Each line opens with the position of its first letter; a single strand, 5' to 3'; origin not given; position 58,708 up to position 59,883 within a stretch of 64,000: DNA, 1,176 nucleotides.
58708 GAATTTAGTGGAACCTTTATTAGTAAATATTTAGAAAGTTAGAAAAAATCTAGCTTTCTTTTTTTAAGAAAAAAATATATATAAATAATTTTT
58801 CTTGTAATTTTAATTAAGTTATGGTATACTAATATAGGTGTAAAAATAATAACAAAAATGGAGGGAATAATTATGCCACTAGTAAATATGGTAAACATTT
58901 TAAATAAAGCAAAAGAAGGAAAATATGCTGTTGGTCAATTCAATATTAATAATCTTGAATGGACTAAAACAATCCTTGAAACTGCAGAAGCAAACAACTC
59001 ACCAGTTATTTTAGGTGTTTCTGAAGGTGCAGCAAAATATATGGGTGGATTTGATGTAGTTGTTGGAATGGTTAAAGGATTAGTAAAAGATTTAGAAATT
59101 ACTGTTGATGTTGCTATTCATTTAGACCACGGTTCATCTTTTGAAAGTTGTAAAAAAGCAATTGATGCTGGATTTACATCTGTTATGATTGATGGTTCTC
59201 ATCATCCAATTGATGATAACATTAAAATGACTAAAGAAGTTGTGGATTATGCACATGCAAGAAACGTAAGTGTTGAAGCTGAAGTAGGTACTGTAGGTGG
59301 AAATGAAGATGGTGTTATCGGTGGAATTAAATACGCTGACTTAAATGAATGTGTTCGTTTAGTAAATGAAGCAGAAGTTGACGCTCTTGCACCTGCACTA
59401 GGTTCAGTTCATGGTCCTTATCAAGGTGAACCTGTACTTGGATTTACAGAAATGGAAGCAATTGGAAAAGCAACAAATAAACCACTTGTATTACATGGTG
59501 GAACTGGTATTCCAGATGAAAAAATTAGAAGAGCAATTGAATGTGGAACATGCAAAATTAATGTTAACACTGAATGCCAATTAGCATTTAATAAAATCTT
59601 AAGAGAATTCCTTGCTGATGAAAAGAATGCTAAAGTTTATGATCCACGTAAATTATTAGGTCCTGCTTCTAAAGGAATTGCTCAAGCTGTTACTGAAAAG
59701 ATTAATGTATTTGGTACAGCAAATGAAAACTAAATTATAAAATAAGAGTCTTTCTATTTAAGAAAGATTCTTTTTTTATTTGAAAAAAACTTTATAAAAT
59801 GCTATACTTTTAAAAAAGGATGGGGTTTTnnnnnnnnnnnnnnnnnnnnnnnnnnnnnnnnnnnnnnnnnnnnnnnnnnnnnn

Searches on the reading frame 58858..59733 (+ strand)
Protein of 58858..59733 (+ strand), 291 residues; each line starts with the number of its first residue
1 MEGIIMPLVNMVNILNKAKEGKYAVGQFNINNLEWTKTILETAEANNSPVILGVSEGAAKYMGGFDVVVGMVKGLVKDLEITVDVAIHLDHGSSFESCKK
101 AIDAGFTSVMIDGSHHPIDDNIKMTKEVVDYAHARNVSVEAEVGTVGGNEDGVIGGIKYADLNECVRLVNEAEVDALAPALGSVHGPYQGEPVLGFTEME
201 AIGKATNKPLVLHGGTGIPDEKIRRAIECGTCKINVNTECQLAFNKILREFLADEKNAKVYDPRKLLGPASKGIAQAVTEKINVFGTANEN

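Call 92: search_protein_families(library=pfam, proteins=[window:58858-59733:+], max_evalue=0.00001)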
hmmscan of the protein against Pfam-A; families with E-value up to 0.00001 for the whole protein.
window:58858-59733:+ (291 aa): 1 family
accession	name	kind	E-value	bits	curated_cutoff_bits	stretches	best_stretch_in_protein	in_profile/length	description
PF01116.26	F_bP_aldolase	-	6.5e-102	341.2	25.5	1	9-289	1-276/277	Fructose-bisphosphate aldolase class-II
